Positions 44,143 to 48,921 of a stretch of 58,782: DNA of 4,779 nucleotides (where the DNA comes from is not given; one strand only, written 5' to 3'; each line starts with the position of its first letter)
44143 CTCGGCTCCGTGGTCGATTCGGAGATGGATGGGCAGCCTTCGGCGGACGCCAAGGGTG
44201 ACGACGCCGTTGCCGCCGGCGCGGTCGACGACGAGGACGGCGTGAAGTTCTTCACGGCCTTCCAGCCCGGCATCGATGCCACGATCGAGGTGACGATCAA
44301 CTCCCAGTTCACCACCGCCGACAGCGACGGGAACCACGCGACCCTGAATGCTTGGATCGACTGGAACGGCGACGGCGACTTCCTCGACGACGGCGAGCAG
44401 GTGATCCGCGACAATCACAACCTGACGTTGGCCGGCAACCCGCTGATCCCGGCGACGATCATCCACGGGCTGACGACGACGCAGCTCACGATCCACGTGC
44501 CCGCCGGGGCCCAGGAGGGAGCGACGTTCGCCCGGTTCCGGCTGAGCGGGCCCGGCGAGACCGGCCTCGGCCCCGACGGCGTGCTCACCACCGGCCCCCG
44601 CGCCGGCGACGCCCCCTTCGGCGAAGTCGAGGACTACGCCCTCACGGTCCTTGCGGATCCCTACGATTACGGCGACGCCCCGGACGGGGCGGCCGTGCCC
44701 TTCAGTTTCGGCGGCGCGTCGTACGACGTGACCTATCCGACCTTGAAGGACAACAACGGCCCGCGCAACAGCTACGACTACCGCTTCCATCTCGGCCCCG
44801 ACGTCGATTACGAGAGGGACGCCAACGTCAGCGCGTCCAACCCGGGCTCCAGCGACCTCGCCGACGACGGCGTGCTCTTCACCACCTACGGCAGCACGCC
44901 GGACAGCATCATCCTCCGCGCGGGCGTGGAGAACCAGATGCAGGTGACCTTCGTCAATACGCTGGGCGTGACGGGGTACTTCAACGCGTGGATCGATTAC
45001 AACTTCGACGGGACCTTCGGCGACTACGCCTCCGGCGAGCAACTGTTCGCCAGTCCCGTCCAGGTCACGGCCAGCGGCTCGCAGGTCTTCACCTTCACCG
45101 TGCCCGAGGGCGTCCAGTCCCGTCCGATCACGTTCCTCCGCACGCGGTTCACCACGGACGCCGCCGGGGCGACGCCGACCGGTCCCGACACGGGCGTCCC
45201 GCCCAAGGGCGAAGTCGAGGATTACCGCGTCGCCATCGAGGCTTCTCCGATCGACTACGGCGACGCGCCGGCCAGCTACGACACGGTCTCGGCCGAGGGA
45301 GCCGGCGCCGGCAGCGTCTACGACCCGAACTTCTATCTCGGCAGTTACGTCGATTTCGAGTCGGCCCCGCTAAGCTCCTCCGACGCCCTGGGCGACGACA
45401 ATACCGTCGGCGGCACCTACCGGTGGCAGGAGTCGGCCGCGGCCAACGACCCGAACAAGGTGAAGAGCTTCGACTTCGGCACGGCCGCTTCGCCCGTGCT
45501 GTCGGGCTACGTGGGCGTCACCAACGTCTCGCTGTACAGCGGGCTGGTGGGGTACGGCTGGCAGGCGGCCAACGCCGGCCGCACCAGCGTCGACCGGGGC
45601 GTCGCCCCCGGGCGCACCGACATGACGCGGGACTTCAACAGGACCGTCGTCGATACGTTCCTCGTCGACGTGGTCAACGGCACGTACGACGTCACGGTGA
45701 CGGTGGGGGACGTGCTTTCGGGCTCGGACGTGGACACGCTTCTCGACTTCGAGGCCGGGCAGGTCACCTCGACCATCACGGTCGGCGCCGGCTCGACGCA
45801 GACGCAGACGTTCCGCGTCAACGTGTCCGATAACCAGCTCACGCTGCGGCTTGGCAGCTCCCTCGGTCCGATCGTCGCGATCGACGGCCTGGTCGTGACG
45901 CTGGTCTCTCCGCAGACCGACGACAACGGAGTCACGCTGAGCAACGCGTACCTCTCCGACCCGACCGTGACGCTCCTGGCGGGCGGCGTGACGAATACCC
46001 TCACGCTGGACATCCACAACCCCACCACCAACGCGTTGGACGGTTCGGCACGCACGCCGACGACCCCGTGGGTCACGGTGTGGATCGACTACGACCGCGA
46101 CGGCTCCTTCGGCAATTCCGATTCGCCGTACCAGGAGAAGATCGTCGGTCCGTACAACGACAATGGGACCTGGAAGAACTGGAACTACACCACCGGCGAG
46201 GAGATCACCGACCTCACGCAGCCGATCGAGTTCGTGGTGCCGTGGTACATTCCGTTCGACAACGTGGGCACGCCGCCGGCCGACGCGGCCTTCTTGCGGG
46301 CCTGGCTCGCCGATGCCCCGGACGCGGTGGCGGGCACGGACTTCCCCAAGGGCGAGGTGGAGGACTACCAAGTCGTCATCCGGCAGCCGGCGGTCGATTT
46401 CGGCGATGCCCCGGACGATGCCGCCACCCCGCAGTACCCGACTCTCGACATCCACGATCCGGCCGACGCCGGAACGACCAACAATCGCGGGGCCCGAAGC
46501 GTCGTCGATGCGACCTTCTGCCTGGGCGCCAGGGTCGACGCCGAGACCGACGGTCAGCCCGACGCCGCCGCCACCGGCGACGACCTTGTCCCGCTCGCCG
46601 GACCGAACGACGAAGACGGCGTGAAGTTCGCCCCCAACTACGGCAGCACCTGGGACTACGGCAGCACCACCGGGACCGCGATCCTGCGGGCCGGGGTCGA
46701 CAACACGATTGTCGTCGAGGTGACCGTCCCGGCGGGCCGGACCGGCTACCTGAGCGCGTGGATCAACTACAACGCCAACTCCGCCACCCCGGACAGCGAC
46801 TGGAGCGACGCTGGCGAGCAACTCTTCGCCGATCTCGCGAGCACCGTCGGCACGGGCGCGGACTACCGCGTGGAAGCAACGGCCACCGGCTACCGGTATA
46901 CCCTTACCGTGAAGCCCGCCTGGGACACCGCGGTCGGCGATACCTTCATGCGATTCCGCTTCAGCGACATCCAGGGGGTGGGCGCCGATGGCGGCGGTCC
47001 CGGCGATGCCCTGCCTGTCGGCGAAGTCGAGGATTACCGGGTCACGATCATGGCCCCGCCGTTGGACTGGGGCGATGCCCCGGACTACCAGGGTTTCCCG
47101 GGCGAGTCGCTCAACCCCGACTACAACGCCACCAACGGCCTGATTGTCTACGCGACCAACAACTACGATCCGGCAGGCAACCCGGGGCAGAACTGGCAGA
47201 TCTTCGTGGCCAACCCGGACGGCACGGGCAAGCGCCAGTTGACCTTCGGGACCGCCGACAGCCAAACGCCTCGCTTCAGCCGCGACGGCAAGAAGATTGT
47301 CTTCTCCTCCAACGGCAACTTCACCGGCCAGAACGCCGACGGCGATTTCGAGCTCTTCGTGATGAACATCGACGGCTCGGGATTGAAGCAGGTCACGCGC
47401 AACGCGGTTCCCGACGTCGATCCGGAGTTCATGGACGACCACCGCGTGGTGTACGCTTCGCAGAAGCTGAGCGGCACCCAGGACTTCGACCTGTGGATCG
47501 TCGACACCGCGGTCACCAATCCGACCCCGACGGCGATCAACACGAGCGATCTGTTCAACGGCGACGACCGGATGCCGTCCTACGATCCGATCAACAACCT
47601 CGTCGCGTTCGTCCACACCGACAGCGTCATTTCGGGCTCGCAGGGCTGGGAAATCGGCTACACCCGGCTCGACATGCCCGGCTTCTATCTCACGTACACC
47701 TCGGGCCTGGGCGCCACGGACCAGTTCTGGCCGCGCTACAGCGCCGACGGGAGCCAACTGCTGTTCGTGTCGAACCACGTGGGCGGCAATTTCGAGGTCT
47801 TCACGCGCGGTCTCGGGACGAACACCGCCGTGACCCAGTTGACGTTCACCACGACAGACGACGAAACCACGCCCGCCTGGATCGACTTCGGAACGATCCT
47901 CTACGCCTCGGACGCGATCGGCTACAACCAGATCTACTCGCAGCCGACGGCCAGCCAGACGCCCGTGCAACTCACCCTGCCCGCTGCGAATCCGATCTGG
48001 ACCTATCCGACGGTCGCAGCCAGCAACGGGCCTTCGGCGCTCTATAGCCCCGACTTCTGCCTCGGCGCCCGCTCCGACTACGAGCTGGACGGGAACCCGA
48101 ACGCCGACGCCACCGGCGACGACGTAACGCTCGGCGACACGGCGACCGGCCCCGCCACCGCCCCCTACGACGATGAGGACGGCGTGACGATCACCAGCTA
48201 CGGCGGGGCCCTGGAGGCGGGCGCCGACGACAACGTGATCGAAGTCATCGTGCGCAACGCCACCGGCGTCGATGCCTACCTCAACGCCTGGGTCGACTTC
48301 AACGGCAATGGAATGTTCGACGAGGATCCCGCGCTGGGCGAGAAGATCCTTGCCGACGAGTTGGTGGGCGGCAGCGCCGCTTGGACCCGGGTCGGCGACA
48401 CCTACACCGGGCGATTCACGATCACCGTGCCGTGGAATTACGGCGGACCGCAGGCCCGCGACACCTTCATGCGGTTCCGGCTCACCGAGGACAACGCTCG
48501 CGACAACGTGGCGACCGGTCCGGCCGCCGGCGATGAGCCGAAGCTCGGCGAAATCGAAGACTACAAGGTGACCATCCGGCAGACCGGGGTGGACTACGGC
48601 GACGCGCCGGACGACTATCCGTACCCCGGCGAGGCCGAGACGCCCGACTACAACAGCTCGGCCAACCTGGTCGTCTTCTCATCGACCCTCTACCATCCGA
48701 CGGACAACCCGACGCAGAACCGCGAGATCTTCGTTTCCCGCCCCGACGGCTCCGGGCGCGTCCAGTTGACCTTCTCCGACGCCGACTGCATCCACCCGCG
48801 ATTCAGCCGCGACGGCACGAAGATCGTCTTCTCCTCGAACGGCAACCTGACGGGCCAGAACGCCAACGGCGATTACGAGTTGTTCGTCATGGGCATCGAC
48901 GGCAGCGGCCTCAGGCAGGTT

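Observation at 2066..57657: Mirror-image pair of paralogous giant genes (7,910 and 10,376 codons) as a candidate two-member surface mega-protein system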

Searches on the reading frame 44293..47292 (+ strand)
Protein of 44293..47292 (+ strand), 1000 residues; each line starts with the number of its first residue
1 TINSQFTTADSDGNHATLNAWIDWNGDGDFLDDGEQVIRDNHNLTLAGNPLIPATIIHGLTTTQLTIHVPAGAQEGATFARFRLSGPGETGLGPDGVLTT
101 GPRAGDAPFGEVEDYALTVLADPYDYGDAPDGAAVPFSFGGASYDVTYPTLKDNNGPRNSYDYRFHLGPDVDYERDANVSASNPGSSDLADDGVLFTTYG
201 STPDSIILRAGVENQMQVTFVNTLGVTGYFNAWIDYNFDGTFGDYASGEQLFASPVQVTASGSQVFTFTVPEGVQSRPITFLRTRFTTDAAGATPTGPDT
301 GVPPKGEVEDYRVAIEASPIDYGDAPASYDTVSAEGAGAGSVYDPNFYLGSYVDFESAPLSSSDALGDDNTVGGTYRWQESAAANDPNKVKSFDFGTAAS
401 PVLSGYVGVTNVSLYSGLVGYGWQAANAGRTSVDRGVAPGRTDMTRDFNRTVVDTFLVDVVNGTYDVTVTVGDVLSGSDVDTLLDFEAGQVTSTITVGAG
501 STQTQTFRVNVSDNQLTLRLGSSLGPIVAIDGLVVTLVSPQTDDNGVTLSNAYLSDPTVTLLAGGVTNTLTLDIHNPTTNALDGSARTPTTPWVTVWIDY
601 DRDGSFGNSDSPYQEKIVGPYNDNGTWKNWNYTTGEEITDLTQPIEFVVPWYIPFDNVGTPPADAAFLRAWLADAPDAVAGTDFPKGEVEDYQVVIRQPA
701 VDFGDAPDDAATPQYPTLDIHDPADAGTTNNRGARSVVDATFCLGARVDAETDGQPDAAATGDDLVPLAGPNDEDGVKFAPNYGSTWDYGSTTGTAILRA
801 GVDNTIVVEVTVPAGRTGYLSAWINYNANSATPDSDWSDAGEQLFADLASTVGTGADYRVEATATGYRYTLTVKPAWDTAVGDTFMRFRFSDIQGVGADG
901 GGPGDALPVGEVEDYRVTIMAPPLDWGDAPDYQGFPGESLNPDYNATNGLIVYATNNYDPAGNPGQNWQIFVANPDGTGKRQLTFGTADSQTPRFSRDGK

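Call 8: search_protein_families(library=pfam, proteins=[window:44293-47292:+], max_evalue=0.01)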
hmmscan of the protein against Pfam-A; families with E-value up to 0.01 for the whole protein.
window:44293-47292:+ (1000 aa): 2 families
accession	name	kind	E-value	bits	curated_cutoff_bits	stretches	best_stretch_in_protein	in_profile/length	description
PF20009.4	GEVED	-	3.6e-34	117.8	24.4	4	229-313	1-77/78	GEVED domain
PF21254.3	AGA-YXIM_GBD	-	1.6e-09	38.2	27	1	393-518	3-119/138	Beta-agarase/YXIM esterase-like, galactose-binding domain-like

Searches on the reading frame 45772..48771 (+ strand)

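Call 8: search_protein_families(library=pfam, proteins=[window:45772-48771:+], max_evalue=0.01)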
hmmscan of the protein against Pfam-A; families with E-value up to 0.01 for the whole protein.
window:45772-48771:+ (1000 aa): 2 families
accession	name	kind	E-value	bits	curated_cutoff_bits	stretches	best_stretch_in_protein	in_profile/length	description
PF20009.4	GEVED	-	1.5e-16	61.4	24.4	3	836-934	1-78/78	GEVED domain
PF07676.18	PD40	-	4.7e-13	49.2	20.9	2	488-530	2-38/38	WD40-like Beta Propeller Repeat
